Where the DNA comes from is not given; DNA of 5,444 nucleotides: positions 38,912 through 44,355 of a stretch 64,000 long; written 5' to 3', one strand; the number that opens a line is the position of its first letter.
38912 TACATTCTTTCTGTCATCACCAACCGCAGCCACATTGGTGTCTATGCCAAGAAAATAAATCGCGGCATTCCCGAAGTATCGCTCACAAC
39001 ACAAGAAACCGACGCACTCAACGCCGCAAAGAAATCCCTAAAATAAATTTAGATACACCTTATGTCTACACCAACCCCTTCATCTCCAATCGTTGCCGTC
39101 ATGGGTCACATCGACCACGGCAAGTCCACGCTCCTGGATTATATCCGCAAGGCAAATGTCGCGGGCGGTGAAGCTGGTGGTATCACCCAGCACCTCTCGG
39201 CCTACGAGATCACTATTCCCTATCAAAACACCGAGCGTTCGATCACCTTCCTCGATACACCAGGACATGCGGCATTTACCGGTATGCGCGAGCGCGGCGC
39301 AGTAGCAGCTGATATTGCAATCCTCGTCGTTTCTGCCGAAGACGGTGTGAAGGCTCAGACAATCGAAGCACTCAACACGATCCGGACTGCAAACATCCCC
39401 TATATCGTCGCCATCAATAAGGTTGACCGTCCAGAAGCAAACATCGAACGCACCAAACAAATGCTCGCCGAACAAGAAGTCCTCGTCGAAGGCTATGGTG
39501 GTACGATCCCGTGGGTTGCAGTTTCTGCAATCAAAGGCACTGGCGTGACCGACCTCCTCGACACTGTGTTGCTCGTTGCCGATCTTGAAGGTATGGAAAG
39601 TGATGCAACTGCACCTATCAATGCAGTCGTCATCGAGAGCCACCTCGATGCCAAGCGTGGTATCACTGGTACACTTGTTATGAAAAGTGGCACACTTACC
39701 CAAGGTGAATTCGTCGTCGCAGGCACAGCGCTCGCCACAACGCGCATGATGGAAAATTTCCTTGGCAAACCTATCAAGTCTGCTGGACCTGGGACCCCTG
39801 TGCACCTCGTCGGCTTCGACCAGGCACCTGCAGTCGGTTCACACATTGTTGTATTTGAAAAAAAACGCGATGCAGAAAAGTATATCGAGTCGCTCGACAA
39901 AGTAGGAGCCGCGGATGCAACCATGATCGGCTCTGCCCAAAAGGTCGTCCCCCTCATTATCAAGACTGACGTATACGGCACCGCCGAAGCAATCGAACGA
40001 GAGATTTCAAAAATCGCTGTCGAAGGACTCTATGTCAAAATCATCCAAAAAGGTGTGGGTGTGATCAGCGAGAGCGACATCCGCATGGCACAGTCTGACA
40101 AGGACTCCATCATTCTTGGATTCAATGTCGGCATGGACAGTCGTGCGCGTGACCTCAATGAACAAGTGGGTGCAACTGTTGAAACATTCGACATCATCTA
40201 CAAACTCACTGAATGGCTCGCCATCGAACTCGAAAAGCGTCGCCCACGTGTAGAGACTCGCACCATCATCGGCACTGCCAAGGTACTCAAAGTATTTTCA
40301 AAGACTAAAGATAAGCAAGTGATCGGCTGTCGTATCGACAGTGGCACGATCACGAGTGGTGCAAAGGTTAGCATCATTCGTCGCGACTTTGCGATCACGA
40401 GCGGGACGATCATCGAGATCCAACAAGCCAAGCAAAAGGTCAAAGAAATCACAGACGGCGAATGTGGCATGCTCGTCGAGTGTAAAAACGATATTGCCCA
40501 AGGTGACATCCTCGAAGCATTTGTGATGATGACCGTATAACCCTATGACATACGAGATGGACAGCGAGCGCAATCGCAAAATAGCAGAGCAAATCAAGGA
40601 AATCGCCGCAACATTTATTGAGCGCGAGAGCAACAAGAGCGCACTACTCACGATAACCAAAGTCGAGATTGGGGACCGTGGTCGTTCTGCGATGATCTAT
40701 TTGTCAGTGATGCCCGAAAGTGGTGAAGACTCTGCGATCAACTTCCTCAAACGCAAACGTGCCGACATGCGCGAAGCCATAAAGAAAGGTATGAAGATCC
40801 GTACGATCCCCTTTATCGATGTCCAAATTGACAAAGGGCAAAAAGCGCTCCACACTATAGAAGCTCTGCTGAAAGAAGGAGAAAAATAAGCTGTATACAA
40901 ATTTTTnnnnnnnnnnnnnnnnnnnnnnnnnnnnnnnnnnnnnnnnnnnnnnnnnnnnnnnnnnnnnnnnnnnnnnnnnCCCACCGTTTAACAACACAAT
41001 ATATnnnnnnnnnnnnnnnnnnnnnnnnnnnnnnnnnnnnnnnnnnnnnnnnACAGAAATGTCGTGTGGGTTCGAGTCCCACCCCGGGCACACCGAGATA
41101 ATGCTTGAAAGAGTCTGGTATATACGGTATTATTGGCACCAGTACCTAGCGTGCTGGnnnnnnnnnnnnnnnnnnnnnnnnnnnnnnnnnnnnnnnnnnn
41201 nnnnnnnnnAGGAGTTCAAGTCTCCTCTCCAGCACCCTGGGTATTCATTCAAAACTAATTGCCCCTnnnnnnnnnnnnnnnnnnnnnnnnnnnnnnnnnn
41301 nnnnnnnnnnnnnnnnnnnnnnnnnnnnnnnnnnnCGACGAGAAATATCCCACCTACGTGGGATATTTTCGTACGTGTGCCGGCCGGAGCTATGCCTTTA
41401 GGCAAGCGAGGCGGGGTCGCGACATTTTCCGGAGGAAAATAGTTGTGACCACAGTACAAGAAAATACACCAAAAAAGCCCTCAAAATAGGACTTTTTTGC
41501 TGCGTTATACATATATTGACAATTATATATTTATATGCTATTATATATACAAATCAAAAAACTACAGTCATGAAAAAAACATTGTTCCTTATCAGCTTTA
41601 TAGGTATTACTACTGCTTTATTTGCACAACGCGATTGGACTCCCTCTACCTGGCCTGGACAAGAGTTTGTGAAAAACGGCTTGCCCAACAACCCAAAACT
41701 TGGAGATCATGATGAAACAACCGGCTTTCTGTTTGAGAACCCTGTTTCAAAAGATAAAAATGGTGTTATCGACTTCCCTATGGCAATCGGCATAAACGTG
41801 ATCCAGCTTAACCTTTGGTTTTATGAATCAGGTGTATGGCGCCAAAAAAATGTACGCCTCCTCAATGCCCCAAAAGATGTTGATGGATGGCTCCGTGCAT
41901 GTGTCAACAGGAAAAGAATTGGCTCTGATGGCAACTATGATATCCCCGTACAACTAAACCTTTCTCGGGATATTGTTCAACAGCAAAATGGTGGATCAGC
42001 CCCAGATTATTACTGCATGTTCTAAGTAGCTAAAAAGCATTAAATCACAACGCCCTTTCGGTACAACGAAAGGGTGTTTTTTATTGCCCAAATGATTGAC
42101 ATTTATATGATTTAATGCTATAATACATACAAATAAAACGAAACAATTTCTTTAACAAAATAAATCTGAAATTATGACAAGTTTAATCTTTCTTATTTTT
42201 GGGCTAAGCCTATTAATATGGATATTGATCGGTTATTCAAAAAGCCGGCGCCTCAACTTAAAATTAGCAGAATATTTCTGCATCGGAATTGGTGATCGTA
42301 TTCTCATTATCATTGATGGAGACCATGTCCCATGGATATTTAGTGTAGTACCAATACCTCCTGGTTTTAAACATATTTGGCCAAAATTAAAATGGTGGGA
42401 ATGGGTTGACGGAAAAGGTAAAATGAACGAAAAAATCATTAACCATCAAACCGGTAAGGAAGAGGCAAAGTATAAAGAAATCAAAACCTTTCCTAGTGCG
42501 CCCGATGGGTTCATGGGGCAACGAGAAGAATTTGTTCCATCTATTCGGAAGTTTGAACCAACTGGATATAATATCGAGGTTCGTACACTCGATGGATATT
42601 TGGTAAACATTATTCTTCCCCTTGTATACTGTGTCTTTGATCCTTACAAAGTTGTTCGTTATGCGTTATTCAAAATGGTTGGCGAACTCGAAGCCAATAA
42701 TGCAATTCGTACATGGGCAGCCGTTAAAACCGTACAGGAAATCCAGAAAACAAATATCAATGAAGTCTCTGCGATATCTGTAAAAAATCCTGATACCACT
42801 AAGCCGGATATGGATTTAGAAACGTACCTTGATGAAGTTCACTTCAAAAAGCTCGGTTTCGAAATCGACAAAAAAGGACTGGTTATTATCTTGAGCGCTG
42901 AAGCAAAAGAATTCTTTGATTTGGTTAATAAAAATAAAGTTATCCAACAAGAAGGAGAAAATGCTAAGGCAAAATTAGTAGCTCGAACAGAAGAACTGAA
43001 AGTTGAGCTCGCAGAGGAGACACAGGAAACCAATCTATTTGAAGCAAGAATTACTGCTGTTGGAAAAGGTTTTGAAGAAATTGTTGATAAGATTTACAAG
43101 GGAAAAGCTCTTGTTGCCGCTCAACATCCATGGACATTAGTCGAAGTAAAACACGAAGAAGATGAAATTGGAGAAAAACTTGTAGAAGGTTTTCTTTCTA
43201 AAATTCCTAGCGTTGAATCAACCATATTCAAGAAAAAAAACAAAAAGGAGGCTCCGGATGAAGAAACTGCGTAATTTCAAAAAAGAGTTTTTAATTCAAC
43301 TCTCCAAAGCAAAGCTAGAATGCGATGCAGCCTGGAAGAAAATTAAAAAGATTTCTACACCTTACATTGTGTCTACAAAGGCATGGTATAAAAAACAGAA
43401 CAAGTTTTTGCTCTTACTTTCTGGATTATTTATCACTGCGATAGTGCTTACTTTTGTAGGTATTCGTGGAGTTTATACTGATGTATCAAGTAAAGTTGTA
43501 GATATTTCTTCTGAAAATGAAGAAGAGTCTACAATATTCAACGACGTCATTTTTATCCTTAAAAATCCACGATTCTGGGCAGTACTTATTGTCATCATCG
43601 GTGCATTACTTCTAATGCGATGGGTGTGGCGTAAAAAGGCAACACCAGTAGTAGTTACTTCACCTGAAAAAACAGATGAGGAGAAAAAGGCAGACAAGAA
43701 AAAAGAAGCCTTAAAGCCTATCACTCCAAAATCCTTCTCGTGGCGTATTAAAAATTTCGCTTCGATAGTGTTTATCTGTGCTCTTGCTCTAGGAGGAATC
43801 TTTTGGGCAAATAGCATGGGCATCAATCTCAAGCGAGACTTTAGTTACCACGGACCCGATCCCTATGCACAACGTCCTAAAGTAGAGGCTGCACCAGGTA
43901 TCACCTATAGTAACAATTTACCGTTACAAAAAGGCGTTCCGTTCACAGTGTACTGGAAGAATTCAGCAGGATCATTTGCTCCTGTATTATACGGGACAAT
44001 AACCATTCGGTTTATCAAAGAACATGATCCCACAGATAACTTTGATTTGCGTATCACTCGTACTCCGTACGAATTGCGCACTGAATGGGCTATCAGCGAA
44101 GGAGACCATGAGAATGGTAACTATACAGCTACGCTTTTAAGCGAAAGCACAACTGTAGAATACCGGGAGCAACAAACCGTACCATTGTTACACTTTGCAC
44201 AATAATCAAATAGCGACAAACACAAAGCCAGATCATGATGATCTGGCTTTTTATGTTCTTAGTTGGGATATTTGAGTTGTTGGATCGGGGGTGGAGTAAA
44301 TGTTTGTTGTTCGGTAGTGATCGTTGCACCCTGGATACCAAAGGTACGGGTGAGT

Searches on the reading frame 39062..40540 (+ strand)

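Call 5: search_protein_families(library=pfam, proteins=[window:39062-40540:+], max_evalue=0.001)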
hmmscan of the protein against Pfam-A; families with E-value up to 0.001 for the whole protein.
window:39062-40540:+ (492 aa): 7 families
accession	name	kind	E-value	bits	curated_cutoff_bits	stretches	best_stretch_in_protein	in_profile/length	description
PF00009.33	GTP_EFTU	-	2.3e-39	135.4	26.5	1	10-170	5-183/188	Elongation factor Tu GTP binding domain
PF11987.13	IF-2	-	6.2e-25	87.8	27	1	291-384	22-114/117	Translation-initiation factor 2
PF22042.2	EF-G_D2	-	2.5e-20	72.8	27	1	186-264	2-83/84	Elongation factor G domain 2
PF01926.29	MMR_HSR1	-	5.2e-11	43.1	21.9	1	11-120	2-113/113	50S ribosome-binding GTPase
PF02421.24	FeoB_N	-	0.00014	21.8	27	1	11-168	3-155/156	Ferrous iron transport protein B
PF00071.28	Ras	-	0.00028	20.9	21.6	1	12-169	3-156/162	Ras family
PF00350.29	Dynamin_N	-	0.00071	20.1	27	0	11-43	1-33/168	Dynamin family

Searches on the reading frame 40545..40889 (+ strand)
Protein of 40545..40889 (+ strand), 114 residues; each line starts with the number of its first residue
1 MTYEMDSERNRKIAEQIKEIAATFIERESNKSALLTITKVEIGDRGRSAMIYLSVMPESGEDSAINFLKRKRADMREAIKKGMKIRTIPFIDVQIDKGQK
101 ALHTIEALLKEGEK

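Call 8: search_protein_families(library=pfam, proteins=[window:40545-40889:+], max_evalue=0.001)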
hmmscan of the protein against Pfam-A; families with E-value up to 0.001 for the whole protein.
window:40545-40889:+ (114 aa): 1 family
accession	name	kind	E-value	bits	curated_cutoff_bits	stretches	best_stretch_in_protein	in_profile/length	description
PF02033.23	RBFA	-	6.8e-13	49.3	34.7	1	9-109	1-105/105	Ribosome-binding factor A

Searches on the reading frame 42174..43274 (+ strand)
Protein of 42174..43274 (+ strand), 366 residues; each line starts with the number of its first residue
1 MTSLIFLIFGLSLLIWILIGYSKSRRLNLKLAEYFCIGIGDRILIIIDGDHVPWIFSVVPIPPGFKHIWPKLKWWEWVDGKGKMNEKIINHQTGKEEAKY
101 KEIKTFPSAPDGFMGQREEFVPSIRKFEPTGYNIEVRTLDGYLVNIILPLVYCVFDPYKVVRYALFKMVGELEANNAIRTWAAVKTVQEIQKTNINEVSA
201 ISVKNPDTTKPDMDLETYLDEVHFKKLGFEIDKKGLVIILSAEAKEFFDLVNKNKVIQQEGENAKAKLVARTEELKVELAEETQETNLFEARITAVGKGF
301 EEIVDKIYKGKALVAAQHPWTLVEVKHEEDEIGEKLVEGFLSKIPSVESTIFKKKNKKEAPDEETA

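Call 5: search_protein_families(library=pfam, proteins=[window:42174-43274:+], max_evalue=0.001)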
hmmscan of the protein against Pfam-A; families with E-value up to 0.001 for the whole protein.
window:42174-43274:+ (366 aa): 0 families

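Call 35: search_protein_families(library=ncbifam, proteins=[window:42174-43274:+], max_evalue=0.01)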
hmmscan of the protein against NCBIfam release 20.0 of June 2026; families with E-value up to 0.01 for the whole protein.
window:42174-43274:+ (366 aa): 0 families

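Call 83: search_solved_structures(query=window:42174-43274:+, max_evalue=1)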
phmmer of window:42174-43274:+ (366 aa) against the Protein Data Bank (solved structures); distinct sequences matched with E-value up to 1: 0.
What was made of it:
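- Tried and rejected: A PDB sequence search for the 366-aa unknown protein gave nothing (call 83).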

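Call 84: search_protein_families(library=pfam, proteins=[window:42174-43274:+], max_evalue=1)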
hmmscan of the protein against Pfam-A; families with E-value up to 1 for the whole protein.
window:42174-43274:+ (366 aa): 0 families

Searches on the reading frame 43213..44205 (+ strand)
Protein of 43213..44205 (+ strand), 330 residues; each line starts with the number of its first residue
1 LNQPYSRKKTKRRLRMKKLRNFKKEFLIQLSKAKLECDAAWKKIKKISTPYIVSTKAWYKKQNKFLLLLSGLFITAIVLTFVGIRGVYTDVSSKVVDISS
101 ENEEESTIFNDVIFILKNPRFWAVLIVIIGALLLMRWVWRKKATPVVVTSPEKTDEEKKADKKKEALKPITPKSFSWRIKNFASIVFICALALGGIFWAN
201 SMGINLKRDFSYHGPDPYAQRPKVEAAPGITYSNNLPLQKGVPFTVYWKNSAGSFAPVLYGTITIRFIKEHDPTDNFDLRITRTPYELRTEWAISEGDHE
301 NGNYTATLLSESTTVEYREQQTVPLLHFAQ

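Call 5: search_protein_families(library=pfam, proteins=[window:43213-44205:+], max_evalue=0.001)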
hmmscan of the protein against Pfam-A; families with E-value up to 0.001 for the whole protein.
window:43213-44205:+ (330 aa): 0 families

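Call 35: search_protein_families(library=ncbifam, proteins=[window:43261-44205:+], max_evalue=0.01)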
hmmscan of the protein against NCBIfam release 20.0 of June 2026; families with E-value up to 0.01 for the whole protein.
window:43261-44205:+ (314 aa): 0 families

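Call 84: search_protein_families(library=pfam, proteins=[window:43261-44205:+], max_evalue=1)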
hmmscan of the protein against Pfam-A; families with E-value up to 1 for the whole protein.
window:43261-44205:+ (314 aa): 4 families
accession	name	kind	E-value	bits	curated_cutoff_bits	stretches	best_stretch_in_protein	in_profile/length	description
PF00029.24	Connexin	-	0.0049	17.1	31.3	1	52-148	23-120/225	Connexin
PF16212.11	PhoLip_ATPase_C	-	0.015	15.5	28.3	1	55-124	181-242/251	Phospholipid-translocating P-type ATPase C-terminal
PF07584.16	BatA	-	0.034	15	25.9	0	101-133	5-36/77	Aerotolerance regulator N-terminal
PF13273.12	DUF4064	-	0.29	11.8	32.1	0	97-118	79-100/102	Protein of unknown function (DUF4064)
